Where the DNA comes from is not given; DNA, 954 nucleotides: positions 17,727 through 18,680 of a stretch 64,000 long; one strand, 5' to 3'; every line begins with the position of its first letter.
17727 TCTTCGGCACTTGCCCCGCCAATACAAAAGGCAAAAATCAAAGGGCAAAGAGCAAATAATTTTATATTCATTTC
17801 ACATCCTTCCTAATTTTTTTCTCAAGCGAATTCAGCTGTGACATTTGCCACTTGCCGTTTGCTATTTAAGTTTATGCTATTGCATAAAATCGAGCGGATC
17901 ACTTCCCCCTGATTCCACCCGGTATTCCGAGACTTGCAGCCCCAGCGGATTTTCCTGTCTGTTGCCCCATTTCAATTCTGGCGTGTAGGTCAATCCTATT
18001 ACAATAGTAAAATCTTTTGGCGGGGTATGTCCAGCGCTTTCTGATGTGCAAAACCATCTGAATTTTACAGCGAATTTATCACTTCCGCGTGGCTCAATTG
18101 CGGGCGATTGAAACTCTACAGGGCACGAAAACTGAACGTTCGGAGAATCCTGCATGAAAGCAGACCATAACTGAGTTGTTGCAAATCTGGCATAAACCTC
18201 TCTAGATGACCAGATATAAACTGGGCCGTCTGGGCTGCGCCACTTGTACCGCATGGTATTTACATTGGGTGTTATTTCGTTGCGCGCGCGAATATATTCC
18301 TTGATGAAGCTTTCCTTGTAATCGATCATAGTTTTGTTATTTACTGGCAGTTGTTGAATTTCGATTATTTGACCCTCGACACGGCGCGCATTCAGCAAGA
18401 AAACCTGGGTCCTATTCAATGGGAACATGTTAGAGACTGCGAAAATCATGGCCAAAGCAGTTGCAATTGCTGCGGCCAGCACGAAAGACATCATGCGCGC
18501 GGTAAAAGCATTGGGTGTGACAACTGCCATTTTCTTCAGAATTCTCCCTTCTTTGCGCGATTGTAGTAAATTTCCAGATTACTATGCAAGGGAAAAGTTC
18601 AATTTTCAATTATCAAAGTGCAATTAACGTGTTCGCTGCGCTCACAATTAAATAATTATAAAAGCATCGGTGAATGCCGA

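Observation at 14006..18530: Orphan T4SS core-complex trio (VirB8-, VirB9-, VirB10-like) with atypically large subunits and no ATPases, pilin or VirB3/4/6 nearby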

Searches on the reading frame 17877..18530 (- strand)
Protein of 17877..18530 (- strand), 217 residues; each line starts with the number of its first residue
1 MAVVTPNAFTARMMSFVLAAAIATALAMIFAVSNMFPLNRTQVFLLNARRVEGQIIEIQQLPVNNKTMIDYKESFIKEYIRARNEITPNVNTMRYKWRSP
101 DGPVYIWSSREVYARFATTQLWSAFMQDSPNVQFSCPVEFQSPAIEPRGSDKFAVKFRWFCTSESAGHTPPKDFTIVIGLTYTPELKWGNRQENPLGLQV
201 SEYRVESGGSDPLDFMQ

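Call 3: search_protein_families(library=pfam, proteins=[window:17877-18530:-], max_evalue=1)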
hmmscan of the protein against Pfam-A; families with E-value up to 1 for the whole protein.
window:17877-18530:- (217 aa): 1 family
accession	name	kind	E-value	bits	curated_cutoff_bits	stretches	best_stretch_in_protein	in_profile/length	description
PF04335.19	VirB8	-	6.6e-14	52.7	23.2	1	11-205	17-210/213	VirB8 protein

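Call 4: search_protein_families(library=ncbifam, proteins=[window:17877-18530:-], max_evalue=1)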
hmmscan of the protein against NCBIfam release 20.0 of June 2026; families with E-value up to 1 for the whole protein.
window:17877-18530:- (217 aa): 1 family
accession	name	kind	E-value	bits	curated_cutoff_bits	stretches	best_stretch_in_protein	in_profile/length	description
NF010439.0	PRK13865.1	equivalog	0.0013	18.3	188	1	11-95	37-121/237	type IV secretion system protein VirB8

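Call 20: search_solved_structures(query=window:17877-18530:-, max_evalue=0.1)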
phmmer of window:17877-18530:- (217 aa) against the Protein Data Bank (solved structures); distinct sequences matched with E-value up to 0.1: 3.
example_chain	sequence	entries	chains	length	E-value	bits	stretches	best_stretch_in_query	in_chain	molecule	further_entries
4lso_A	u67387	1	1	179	0.052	16.3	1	34-206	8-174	Type IV secretion system protein virB8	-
4nhf_A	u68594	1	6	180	0.054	16.3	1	144-205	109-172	TrwG protein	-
4jf8_A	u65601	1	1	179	0.058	16.2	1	142-206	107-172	TrwG component of type IV secretion system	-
